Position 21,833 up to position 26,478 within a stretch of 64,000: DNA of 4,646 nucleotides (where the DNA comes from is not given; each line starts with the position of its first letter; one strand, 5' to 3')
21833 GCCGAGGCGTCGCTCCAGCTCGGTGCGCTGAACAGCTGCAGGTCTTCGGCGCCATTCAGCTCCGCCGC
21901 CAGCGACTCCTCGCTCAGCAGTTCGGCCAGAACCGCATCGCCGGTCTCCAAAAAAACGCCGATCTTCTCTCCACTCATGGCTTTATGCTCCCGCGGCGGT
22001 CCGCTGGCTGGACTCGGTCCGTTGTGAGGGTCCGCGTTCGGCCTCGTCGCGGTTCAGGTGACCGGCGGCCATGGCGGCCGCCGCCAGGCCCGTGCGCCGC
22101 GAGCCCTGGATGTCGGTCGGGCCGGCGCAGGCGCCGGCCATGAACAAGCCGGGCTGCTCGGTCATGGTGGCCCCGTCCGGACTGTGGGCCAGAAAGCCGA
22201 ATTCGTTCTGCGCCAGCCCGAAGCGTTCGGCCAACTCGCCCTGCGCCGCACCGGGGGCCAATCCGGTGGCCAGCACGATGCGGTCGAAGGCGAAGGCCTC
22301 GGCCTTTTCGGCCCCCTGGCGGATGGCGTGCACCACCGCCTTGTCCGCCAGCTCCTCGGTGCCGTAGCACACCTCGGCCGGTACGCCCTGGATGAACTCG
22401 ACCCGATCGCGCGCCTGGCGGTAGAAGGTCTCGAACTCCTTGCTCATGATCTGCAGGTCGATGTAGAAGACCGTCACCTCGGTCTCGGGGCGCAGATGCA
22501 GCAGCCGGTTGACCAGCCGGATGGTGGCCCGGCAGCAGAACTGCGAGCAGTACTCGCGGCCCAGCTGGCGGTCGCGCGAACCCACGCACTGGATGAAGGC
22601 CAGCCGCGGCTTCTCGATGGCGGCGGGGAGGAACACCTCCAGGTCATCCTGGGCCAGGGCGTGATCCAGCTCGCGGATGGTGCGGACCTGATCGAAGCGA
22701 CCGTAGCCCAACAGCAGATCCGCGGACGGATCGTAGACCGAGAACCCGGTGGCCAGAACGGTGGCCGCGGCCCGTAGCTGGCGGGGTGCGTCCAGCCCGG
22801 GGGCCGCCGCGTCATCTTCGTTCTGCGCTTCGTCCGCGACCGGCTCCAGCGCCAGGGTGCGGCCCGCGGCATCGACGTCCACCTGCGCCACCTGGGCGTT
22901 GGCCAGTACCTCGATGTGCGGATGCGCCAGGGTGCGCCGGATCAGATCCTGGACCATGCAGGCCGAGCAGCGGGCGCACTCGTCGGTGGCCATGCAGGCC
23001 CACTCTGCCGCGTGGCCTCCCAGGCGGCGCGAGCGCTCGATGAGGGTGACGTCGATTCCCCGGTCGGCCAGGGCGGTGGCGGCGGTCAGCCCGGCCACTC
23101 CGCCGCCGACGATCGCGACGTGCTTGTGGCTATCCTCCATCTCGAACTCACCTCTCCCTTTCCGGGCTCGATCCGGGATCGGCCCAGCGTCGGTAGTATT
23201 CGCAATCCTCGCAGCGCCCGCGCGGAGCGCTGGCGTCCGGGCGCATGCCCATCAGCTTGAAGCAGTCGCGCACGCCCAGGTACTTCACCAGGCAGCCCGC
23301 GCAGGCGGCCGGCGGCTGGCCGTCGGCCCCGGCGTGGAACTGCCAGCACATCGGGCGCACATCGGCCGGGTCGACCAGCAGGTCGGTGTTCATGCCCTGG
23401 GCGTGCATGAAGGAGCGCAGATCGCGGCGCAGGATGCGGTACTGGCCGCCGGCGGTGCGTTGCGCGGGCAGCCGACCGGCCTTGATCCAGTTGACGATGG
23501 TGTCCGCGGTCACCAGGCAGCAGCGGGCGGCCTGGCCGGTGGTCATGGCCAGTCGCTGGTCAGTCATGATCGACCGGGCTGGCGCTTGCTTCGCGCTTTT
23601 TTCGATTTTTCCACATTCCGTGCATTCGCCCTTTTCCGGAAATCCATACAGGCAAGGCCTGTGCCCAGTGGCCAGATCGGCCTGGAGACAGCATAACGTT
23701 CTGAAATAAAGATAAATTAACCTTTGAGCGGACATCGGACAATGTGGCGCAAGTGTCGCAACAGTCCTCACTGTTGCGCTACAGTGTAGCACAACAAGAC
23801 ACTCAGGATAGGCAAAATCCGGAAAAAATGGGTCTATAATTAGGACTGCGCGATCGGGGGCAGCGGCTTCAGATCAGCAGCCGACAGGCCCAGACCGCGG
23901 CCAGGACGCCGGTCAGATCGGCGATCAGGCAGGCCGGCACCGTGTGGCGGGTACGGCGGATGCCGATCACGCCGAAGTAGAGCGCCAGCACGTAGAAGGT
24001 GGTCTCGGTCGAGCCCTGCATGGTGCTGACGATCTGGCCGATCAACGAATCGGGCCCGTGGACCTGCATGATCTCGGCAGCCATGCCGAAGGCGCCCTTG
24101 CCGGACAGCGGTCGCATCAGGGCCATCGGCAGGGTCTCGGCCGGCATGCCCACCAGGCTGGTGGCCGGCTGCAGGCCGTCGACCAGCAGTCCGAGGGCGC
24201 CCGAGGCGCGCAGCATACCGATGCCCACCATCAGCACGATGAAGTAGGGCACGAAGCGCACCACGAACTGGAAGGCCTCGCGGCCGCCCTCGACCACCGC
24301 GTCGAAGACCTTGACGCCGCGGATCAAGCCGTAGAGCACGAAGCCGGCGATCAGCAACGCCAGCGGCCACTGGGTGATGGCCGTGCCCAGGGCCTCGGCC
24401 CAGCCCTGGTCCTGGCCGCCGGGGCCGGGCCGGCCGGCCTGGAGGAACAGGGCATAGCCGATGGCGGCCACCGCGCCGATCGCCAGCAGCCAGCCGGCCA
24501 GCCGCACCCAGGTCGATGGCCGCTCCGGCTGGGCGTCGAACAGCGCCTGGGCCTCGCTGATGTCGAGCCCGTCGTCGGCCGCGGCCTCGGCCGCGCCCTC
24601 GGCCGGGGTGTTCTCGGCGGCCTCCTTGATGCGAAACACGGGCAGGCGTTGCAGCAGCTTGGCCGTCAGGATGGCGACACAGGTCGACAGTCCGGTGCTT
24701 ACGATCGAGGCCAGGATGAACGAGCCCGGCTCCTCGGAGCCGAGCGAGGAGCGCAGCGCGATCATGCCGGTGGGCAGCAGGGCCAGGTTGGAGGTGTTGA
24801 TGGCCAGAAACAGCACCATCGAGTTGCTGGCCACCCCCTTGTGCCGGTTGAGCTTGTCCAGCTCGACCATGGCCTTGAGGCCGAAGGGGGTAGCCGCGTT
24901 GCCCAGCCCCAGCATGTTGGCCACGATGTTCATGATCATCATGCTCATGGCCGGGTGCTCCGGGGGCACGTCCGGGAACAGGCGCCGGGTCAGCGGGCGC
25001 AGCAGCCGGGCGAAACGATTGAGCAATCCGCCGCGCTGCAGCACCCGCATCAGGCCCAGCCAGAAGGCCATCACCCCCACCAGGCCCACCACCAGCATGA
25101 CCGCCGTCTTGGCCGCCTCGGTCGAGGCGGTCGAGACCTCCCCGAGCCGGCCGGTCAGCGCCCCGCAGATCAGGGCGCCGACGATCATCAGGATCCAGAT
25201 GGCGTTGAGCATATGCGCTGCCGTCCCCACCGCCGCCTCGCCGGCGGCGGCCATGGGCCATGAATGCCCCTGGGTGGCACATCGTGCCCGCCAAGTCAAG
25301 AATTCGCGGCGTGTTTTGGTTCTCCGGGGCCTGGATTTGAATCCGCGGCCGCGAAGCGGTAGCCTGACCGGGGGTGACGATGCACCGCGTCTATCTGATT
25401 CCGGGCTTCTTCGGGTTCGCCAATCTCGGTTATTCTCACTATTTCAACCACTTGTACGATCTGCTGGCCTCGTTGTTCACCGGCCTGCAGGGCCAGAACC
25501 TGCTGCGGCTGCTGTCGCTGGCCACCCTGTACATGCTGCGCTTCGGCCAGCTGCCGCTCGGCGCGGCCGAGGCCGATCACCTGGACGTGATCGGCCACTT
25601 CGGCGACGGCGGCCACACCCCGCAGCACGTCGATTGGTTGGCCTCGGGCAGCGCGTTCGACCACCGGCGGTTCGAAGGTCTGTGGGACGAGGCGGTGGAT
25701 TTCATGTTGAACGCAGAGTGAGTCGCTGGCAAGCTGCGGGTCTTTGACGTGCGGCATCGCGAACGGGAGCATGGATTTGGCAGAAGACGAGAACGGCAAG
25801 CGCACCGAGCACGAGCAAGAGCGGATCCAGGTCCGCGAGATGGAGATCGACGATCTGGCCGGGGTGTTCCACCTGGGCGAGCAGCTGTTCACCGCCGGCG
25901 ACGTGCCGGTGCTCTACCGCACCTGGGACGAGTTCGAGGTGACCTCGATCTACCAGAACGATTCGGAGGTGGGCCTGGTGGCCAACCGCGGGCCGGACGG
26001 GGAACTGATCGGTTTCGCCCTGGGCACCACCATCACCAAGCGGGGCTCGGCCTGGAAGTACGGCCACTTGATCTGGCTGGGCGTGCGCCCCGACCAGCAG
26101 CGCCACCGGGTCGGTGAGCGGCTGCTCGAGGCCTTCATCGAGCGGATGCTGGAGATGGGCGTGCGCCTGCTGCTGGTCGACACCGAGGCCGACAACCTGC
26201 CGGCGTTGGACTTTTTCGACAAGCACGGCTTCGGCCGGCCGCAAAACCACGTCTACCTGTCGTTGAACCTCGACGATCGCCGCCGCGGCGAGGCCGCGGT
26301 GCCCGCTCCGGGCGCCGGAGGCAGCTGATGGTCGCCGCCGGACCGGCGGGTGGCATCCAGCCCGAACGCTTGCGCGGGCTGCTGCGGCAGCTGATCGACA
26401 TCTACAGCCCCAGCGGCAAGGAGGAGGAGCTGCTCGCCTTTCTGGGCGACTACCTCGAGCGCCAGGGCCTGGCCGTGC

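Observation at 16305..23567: Soluble Hdr/Qmo-like redox module with a TusE/DsrC-like protein, under predicted sigma-54 control, without apr/sat/dsr neighbours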

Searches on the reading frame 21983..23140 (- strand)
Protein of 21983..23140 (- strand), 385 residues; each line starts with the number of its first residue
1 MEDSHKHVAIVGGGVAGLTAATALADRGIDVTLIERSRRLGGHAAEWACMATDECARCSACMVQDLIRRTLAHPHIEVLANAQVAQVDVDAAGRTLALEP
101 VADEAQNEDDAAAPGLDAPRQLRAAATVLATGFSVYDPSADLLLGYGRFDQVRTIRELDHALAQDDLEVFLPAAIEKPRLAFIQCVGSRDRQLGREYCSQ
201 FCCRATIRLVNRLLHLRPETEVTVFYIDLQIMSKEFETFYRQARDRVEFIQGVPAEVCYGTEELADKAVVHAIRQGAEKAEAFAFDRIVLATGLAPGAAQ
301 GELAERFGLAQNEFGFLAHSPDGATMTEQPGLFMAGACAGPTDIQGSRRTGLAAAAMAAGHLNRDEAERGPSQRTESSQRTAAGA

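Call 3: search_protein_families(library=pfam, proteins=[window:21983-23140:-], max_evalue=0.01)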
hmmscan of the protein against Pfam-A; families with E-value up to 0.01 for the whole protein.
window:21983-23140:- (385 aa): 18 families
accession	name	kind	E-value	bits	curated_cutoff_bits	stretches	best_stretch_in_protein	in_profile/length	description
PF07992.20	Pyr_redox_2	-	2.4e-17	63.7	26.1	1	7-360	2-291/291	Pyridine nucleotide-disulphide oxidoreductase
PF13450.12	NAD_binding_8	-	5.4e-11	43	21.9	1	10-47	1-38/68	NAD(P)-binding Rossmann-like domain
PF00070.33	Pyr_redox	-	2.5e-09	37.9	22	1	7-41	1-35/82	Pyridine nucleotide-disulphide oxidoreductase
PF12831.13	FAD_oxidored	-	1.4e-08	34.9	27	1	8-72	2-70/416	FAD dependent oxidoreductase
PF01266.30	DAO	-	3.1e-08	34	27.9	1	7-44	1-38/353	FAD dependent oxidoreductase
PF00890.30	FAD_binding_2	-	3.2e-07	30.3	20.4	1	8-45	2-39/414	FAD binding domain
PF01494.25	FAD_binding_3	-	1.2e-06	28.5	22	1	7-39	3-35/349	FAD binding domain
PF01593.30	Amino_oxidase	-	5.2e-06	26.4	19.8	1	15-47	1-33/443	Flavin containing amine oxidoreductase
PF03486.20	HI0933_like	-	8.3e-06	25.8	50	1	7-41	2-36/244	HI0933-like protein Rossmann domain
PF01134.28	GIDA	-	9.2e-06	25.4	22.1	1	8-55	2-35/391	Glucose inhibited division protein A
PF13738.12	Pyr_redox_3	-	2.1e-05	24.4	30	1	10-47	2-39/305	Pyridine nucleotide-disulphide oxidoreductase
PF01946.23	Thi4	-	2.6e-05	24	26.2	1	7-44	19-57/235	Thi4 family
PF13454.12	NAD_binding_9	-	0.0003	21.2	21.8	1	9-45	1-41/155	FAD-NAD(P)-binding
PF05834.18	Lycopene_cycl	-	0.00073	19.1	23.4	1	8-54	2-51/380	Lycopene cyclase protein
PF02737.24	3HCDH_N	-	0.0022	18.3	22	1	7-44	1-38/180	3-hydroxyacyl-CoA dehydrogenase, NAD binding domain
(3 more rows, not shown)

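Call 4: search_protein_families(library=ncbifam, proteins=[window:21983-23140:-], max_evalue=0.01)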
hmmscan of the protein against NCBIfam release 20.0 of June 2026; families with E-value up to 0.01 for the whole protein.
window:21983-23140:- (385 aa): 135 families (the best 25 are shown)
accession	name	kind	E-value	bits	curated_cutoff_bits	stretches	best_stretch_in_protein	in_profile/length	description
NF040770.1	hetero_SS_HdrA2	exception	3e-57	194.3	1100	2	121-369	315-567/777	CoB-CoM heterodisulfide reductase HdrA2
NF041778.1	hetero_SS_HdrA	equivalog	9.8e-45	152.6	1400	2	122-356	326-565/771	ferredoxin:CoB-CoM heterodisulfide reductase subunit HdrA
NF041891.1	hdrA_Methbact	equivalog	3e-39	134.9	1300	2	122-362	313-556/762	ferredoxin:CoB-CoM heterodisulfide reductase subunit HdrA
TIGR03467.1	HpnE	equivalog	2.3e-10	40.4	283.05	1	8-47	1-40/430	hydroxysqualene dehydroxylase HpnE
NF005560.0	PRK07233.1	equivalog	2.9e-10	39.6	252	1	7-49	2-44/435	hypothetical protein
NF009409.0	PRK12770.1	subfamily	2.6e-09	36.6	343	2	3-42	16-55/360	putative glutamate synthase subunit beta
NF045599.1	bili_reduct_long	exception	5.3e-09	34.9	750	1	4-43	380-419/641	bilirubin reductase, long form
TIGR03997.1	mycofact_OYE_2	equivalog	1.2e-08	33.8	793.15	1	5-50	379-424/645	mycofactocin system FadH/OYE family oxidoreductase 2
TIGR01350.1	lipoamide_DH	equivalog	1.8e-08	33.5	408.8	1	7-53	3-48/461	dihydrolipoyl dehydrogenase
NF041087.1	bile_acid_BaiCD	equivalog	2.5e-08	32.5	825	1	3-45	378-420/642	bile acid Fe-S flavoenzyme BaiCD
NF058655.1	CrtID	equivalog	3e-08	33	640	1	8-47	1-40/478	bifunctional phytoene desaturase/3,4-desaturase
NF002480.1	PRK01747.1-1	equivalog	5.1e-08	31.8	540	1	4-44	247-287/645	bifunctional tRNA (5-methylaminomethyl-2-thiouridine)(34)-methyltransferase MnmC2/FAD-dependent 5-carboxymethylaminomethyl-2-thiouridine(34)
TIGR02733.1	desat_CrtD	equivalog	5.5e-08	31.9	549.7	1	6-45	2-41/492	C-3',4' desaturase CrtD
TIGR03197.1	MnmC_Cterm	equivalog_domain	6.5e-08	32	174.2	1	7-44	1-38/400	FAD-dependent 5-carboxymethylaminomethyl-2-thiouridine(34) oxidoreductase MnmC1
NF009410.0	PRK12771.1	subfamily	8.4e-08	31.2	516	1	2-42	135-175/566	NAD(P)-binding protein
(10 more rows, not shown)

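Call 48: find_homologous_proteins(query=window:21983-23140:-, max_evalue=1e-20)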
Query window:21983-23140:- (385 aa): 677 proteins with E <= 1e-20 among 8000 candidates; the best 120 are listed.
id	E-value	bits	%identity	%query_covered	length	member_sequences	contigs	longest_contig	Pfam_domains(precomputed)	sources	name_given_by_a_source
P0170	3.3e-235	798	95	100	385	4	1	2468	PF01266.31,PF01593.31,PF13450.13,PF00890.31,PF07992.21,PF00070.34,PF03486.21,PF01134.29,PF01494.26,PF12831.14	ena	-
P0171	1.2e-119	418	56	93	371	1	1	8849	PF01266.31,PF13450.13,PF00890.31,PF07992.21,PF00070.34,PF12831.14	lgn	-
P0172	4.7e-119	416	54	88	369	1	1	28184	PF01266.31,PF13450.13,PF00890.31,PF07992.21,PF00070.34,PF01134.29,PF01494.26,PF12831.14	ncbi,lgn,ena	-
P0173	7.1e-118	412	54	97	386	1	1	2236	PF13450.13,PF07992.21,PF12831.14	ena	-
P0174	8.2e-118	412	54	95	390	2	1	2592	PF01266.31,PF13450.13,PF07992.21,PF00070.34,PF12831.14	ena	-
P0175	2.2e-117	410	53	97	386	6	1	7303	PF01266.31,PF13450.13,PF07992.21,PF00070.34,PF12831.14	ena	-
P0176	2.8e-116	407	53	97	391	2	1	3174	PF01266.31,PF13450.13,PF07992.21,PF00070.34,PF12831.14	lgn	-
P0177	4.8e-116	406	53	86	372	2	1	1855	PF01266.31,PF13450.13,PF00890.31,PF07992.21,PF00070.34,PF05834.19,PF01134.29,PF12831.14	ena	-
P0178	8.0e-116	405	53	91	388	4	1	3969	PF01266.31,PF13450.13,PF00890.31,PF07992.21,PF12831.14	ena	-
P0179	4.9e-115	403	52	97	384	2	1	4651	PF01266.31,PF13450.13,PF00890.31,PF07992.21,PF00070.34,PF12831.14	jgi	-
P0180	9.8e-115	402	54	94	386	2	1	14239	PF01266.31,PF13450.13,PF07992.21,PF00070.34,PF12831.14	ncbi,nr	ncbi:MAG: CoB--CoM heterodisulfide reductase iron-sulfur subunit A family protein [Candidatus Nealso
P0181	1.7e-114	401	56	89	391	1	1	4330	PF01266.31,PF13450.13,PF00890.31,PF07992.21,PF00070.34,PF01134.29,PF12831.14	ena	-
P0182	1.8e-114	401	53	98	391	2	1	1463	PF01266.31,PF13450.13,PF07992.21,PF00070.34,PF12831.14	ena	-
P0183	2.1e-114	400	55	94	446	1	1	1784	PF13450.13,PF07992.21,PF12831.14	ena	-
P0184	2.6e-114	400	52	99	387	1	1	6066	PF01266.31,PF13450.13,PF00890.31,PF07992.21,PF00070.34,PF12831.14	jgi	jgi:heterodisulfide reductase subunit A2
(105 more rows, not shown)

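Call 65: search_solved_structures(query=window:21983-23140:-, max_evalue=0.00001, show_alignments=2)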
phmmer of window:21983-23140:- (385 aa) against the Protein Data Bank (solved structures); distinct sequences matched with E-value up to 0.00001: 8.
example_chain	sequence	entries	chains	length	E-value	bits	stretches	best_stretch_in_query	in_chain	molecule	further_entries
8rvv_A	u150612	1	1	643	1e-46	162.9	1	122-371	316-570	H(2):CoB-CoM heterodisulfide,ferredoxin reductase subunit A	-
8rvu_a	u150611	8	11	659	1.1e-46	162.8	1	122-371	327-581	H(2):CoB-CoM heterodisulfide,ferredoxin reductase subunit A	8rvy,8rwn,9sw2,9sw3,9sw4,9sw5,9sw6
5odc_A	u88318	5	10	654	3.6e-43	151.2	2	125-371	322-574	Heterodisulfide reductase, subunit A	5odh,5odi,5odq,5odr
9sfi_A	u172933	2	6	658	4.4e-36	127.9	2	122-358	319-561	CoB--CoM heterodisulfide reductase iron-sulfur subunit A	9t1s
7bkb_A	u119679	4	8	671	1.2e-34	123.3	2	122-366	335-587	CoB--CoM heterodisulfide reductase iron-sulfur subunit A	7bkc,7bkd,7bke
6tjr_A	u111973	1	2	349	2.6e-33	118.8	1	6-364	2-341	Fumarate reductase/succinate dehydrogenase flavoprotein domain protein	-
1ojt_A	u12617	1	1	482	2.4e-07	33.4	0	3-67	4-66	SURFACE PROTEIN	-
1bhy_A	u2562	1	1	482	2.4e-07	33.4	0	3-67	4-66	P64K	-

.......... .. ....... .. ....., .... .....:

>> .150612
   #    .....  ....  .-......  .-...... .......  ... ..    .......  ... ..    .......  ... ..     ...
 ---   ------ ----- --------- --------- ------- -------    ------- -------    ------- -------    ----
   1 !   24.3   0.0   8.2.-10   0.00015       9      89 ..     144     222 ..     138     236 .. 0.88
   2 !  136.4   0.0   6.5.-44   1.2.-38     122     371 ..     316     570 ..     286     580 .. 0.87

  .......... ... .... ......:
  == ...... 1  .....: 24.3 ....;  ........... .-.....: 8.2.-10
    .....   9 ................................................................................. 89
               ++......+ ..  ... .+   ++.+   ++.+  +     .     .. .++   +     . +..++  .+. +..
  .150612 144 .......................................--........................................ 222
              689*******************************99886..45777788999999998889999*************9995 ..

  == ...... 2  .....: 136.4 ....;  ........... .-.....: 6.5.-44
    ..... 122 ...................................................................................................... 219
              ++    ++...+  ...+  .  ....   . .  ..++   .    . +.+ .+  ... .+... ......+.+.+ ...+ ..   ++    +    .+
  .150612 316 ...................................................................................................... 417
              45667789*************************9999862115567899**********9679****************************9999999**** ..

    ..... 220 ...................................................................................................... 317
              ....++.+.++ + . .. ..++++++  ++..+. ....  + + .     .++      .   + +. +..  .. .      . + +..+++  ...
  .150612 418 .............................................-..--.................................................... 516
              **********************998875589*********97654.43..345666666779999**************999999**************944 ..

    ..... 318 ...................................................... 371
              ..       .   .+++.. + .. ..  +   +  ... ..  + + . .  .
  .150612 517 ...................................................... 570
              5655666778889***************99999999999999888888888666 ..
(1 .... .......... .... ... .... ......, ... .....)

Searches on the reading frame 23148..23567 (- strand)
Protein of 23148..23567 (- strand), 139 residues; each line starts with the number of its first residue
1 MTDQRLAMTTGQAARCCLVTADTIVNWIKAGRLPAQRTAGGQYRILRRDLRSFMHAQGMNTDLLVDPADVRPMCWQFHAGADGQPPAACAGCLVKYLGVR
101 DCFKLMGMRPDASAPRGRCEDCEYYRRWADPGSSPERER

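Call 62: search_protein_families(library=ncbifam, proteins=[window:23148-23567:-], max_evalue=0.00001)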
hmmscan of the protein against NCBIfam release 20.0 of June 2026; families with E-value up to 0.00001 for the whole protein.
window:23148-23567:- (139 aa): 2 families
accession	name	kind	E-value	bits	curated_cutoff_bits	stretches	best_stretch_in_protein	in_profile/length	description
TIGR01764.1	excise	domain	2.8e-10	40.4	28.8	1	8-56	2-49/49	excisionase family DNA-binding protein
NF033787.1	HTH_BldC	subfamily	4e-07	29.8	77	1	7-52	2-47/49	BldC family transcriptional regulator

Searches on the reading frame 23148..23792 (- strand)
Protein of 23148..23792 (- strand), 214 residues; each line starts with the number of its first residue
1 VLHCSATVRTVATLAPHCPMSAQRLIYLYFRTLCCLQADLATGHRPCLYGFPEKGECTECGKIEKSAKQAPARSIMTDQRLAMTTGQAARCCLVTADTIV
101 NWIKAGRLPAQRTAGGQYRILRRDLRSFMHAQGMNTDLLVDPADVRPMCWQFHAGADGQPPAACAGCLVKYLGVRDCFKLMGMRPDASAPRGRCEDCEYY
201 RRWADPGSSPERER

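Call 3: search_protein_families(library=pfam, proteins=[window:23148-23792:-], max_evalue=0.01)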
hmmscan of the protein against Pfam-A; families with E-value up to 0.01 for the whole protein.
window:23148-23792:- (214 aa): 2 families
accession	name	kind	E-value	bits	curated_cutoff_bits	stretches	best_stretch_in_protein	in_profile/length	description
PF12728.13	HTH_17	-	8e-10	39.3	27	1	83-132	2-50/51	Helix-turn-helix domain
PF00376.29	MerR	-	8.4e-07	29.1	28.2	1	84-119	1-37/38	MerR family regulatory protein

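Call 4: search_protein_families(library=ncbifam, proteins=[window:23148-23792:-], max_evalue=0.01)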
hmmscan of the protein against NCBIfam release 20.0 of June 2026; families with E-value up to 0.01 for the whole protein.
window:23148-23792:- (214 aa): 3 families
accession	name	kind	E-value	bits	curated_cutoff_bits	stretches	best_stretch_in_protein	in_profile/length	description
TIGR01764.1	excise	domain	6.3e-10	39.3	28.8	1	83-131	2-49/49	excisionase family DNA-binding protein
NF033787.1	HTH_BldC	subfamily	1.2e-06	28.2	77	1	82-127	2-47/49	BldC family transcriptional regulator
NF033518.0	transpos_IS607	equivalog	0.0027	17.3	110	1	87-132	2-47/187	IS607 family transposase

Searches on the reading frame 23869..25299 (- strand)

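Call 6: search_protein_families(library=pfam, proteins=[window:23869-25299:-], max_evalue=0.0001)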
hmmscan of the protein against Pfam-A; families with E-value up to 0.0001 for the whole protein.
window:23869-25299:- (476 aa): 1 family
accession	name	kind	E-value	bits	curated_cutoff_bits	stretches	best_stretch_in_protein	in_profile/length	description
PF07670.19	Gate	-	1.7e-22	80.3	29.6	2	71-187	2-70/104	Nucleoside recognition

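Call 62: search_protein_families(library=ncbifam, proteins=[window:23869-25299:-], max_evalue=0.00001)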
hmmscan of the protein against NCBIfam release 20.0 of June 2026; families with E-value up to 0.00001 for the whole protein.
window:23869-25299:- (476 aa): 0 families

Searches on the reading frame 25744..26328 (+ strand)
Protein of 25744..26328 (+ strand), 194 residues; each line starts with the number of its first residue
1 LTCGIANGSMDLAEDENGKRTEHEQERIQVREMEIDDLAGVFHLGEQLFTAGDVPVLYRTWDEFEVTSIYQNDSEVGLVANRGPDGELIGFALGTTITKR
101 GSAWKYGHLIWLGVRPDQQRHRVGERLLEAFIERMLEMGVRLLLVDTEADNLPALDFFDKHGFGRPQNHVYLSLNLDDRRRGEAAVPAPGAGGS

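Call 6: search_protein_families(library=pfam, proteins=[window:25744-26328:+], max_evalue=0.0001)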
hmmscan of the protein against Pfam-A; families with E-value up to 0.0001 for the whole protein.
window:25744-26328:+ (194 aa): 3 families
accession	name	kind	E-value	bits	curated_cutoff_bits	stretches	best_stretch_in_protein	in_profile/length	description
PF00583.31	Acetyltransf_1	-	2.6e-15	57.2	20.7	1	60-163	15-116/116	Acetyltransferase (GNAT) family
PF13508.13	Acetyltransf_7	-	1.8e-08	35.1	27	1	78-163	6-82/84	Acetyltransferase (GNAT) domain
PF13527.13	Acetyltransf_9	-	6.4e-06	26.6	25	1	29-143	1-109/127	Acetyltransferase (GNAT) domain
